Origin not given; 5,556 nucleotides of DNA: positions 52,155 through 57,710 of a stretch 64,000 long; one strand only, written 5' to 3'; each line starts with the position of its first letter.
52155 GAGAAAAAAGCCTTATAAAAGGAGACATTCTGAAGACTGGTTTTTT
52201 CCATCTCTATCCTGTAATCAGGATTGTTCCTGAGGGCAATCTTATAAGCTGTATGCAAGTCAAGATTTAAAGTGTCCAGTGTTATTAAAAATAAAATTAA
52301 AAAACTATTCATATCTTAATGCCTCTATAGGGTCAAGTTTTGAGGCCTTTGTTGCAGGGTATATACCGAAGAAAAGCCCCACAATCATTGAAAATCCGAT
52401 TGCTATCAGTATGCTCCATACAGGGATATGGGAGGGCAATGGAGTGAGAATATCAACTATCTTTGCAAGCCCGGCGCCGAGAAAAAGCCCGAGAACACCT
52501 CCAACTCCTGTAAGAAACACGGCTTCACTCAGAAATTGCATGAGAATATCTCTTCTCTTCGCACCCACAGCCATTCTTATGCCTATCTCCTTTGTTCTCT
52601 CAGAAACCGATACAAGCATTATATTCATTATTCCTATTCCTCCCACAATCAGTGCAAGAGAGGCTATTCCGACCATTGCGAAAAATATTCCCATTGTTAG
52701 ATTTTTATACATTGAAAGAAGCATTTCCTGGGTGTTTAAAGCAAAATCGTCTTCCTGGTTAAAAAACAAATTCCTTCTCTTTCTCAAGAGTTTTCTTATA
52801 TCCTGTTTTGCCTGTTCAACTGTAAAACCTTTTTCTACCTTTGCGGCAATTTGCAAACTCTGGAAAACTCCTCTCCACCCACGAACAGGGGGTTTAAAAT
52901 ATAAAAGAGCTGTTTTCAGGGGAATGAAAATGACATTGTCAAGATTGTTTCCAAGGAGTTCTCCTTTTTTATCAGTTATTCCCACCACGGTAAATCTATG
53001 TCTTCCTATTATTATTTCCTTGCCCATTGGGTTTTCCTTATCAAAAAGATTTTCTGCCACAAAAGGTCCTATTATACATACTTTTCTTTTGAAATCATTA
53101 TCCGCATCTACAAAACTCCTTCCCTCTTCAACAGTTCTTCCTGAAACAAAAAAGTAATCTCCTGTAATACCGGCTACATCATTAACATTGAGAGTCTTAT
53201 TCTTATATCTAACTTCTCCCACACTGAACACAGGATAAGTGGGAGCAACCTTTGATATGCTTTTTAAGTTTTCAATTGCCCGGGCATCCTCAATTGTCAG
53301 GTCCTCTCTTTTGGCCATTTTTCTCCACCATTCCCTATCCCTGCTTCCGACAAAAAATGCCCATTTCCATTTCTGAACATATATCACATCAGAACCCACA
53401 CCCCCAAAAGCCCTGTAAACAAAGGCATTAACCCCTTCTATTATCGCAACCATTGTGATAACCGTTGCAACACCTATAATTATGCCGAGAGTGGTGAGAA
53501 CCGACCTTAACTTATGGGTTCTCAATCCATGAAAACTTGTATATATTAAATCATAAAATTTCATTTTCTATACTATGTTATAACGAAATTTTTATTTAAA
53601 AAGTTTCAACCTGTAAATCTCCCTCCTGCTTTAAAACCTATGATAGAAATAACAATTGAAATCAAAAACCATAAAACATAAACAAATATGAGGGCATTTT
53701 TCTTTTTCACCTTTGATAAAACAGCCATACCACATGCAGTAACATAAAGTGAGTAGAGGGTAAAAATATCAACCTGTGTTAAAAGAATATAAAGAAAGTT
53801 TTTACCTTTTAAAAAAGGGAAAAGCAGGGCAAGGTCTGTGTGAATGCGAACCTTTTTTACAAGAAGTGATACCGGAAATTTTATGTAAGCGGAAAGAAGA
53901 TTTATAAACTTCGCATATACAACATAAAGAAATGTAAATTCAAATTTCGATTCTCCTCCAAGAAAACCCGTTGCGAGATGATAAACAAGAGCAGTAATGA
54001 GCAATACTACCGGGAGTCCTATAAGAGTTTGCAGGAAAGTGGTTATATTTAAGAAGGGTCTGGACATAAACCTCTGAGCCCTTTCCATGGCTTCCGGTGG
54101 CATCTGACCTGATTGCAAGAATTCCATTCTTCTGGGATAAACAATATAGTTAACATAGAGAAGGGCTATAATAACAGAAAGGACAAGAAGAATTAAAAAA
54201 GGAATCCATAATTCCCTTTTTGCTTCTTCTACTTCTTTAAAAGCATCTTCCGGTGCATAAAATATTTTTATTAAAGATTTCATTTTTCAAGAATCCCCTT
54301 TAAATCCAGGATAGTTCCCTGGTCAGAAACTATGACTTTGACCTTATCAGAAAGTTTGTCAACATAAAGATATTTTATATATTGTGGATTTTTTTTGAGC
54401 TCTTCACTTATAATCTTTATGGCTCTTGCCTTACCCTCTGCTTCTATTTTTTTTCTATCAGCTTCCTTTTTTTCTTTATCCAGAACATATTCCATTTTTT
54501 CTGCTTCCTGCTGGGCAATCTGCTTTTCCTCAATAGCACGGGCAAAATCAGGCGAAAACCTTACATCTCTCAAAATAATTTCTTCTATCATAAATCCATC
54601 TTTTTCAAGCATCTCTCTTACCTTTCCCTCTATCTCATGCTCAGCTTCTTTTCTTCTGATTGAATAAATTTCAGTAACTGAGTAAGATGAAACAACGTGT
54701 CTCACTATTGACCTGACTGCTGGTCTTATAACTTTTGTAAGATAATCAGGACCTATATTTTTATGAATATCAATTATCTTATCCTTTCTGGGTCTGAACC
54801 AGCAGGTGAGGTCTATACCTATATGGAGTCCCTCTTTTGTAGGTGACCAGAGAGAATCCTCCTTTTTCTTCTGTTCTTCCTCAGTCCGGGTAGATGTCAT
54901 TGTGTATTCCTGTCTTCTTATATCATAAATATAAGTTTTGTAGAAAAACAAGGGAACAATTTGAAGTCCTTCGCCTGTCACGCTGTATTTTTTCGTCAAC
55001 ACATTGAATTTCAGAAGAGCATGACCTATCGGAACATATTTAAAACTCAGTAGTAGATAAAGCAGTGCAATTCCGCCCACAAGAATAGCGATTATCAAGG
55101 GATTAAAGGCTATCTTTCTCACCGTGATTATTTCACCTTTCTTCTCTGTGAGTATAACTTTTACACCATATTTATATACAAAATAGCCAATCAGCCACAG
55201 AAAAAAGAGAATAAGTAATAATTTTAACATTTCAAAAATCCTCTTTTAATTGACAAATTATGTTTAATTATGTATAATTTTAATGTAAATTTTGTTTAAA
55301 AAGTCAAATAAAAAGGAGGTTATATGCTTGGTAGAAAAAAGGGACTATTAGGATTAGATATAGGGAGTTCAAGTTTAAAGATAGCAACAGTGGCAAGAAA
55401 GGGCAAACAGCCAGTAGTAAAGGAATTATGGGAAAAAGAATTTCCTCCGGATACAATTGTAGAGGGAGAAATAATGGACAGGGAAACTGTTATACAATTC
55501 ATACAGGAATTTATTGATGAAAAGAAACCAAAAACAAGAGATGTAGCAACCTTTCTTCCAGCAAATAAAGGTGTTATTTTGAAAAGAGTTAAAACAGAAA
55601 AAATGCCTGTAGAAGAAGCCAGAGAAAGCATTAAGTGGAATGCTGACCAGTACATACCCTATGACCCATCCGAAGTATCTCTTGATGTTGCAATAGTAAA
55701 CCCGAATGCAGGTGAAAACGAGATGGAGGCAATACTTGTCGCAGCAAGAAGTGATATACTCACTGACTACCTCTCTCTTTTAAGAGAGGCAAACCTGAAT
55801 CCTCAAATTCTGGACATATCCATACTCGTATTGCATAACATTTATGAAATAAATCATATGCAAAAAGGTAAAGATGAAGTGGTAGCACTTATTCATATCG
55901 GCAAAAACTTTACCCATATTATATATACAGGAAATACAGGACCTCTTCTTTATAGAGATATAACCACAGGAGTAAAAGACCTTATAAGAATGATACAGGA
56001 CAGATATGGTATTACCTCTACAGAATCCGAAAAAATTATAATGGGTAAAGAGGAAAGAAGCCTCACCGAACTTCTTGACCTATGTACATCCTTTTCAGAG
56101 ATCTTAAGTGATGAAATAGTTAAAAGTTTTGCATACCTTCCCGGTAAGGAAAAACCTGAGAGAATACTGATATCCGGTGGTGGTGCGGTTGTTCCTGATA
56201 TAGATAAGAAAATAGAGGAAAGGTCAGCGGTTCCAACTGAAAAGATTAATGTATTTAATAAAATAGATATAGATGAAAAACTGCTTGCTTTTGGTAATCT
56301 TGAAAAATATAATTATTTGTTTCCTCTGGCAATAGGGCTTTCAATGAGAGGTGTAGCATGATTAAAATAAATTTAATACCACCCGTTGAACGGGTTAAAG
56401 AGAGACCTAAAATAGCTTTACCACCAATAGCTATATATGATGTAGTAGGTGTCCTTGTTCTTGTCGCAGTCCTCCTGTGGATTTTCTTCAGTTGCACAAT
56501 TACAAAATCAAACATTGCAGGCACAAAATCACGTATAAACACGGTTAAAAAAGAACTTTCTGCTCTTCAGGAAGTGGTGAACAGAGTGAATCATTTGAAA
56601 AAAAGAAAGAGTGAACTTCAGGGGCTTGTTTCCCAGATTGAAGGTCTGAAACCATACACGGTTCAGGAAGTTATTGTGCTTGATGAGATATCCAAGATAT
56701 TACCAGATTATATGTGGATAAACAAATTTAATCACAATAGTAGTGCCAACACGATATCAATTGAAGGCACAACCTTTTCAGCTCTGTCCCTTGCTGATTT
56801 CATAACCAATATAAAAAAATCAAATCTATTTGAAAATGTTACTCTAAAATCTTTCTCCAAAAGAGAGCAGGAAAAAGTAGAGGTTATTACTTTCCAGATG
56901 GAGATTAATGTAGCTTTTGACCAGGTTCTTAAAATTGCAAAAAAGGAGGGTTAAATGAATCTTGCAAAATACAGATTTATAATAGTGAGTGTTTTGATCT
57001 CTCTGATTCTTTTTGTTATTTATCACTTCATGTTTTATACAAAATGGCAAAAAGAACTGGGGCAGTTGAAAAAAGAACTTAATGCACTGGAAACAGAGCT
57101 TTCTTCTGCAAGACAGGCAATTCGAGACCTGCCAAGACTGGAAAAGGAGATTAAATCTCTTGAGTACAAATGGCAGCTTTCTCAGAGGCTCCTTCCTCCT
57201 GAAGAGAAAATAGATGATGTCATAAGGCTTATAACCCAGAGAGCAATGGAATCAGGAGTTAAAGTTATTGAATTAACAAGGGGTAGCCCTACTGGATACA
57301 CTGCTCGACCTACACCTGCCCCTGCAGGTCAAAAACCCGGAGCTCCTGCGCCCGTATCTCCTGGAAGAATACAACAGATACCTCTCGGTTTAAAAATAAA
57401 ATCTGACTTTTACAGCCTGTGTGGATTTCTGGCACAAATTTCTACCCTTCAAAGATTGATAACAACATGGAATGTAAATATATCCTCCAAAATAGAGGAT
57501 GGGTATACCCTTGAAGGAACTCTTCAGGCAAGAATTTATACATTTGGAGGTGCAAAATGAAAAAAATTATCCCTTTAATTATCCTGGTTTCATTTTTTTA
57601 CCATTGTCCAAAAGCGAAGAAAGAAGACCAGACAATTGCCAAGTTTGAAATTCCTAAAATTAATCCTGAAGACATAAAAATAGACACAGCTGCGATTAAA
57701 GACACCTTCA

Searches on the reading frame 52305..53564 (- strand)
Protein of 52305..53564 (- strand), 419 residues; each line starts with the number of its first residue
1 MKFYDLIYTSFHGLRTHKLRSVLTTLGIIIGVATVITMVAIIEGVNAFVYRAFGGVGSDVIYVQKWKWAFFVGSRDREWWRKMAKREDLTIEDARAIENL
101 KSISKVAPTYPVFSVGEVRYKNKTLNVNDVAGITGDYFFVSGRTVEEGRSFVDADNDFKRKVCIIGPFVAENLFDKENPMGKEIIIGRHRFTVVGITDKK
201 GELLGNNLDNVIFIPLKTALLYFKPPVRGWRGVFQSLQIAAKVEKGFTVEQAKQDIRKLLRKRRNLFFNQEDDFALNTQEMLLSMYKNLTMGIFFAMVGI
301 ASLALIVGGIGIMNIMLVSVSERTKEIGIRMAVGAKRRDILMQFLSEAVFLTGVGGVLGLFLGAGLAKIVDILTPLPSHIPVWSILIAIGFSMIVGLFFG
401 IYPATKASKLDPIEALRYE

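Call 84: search_protein_families(library=pfam, proteins=[window:52305-53564:-], max_evalue=0.00001)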
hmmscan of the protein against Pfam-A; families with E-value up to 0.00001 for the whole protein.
window:52305-53564:- (419 aa): 2 families
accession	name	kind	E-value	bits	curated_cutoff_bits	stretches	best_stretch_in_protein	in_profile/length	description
PF12704.14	MacB_PCD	-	2.2e-42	146.1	27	1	21-258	1-206/207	MacB-like periplasmic core domain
PF02687.27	FtsX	-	1.5e-23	83.6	25.5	1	300-412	3-120/120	FtsX-like permease C-terminal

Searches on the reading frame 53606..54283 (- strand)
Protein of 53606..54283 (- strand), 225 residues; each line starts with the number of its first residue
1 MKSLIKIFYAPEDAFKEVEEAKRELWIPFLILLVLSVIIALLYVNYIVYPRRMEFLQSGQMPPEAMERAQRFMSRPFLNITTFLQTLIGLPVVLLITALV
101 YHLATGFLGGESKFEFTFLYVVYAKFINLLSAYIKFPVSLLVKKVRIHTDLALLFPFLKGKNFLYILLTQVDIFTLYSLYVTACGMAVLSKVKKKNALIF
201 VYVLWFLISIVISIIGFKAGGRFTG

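Call 85: search_protein_families(library=pfam, proteins=[window:53606-54283:-], max_evalue=0.00001)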
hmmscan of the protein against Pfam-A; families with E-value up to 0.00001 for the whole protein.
window:53606-54283:- (225 aa): 1 family
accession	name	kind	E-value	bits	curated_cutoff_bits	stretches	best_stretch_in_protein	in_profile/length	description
PF04893.22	Yip1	-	7e-18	65.5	28.6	1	6-214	2-172/173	Yip1 domain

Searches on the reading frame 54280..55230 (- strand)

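Call 85: search_protein_families(library=pfam, proteins=[window:54280-55230:-], max_evalue=0.00001)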
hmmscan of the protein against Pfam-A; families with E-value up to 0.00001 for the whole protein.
window:54280-55230:- (316 aa): 1 family
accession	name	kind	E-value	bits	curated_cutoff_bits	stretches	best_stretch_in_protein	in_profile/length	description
PF01145.31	Band_7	-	4.4e-28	99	23.6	1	66-256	3-175/176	SPFH domain / Band 7 family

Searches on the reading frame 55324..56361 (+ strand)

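Call 85: search_protein_families(library=pfam, proteins=[window:55324-56361:+], max_evalue=0.00001)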
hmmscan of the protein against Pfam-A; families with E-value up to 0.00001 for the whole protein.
window:55324-56361:+ (345 aa): 1 family
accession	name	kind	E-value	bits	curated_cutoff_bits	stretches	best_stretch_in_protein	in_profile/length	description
PF11104.14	PilM_2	-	1.2e-43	149.8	27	1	10-343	1-339/340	Type IV pilus assembly protein PilM;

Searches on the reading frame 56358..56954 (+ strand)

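Call 85: search_protein_families(library=pfam, proteins=[window:56358-56954:+], max_evalue=0.00001)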
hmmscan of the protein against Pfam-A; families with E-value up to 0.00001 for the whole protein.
window:56358-56954:+ (198 aa): 1 family
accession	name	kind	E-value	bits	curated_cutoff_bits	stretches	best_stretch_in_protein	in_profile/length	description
PF05137.18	PilN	-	1.1e-16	61.1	22.8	1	107-184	2-77/78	Fimbrial assembly protein (PilN)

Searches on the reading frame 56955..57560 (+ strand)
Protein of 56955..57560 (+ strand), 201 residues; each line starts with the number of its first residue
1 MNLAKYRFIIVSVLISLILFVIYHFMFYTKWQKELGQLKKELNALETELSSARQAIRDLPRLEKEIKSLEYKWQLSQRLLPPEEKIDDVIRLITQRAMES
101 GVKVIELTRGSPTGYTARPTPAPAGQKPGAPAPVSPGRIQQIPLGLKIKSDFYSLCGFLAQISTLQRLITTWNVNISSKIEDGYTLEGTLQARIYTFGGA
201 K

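Call 85: search_protein_families(library=pfam, proteins=[window:56955-57560:+], max_evalue=0.00001)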
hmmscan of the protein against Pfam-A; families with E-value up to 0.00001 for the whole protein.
window:56955-57560:+ (201 aa): 1 family
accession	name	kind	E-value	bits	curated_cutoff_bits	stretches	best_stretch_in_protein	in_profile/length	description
PF04350.18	PilO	-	7.4e-15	55.8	22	2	36-109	2-75/145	Pilus assembly protein, PilO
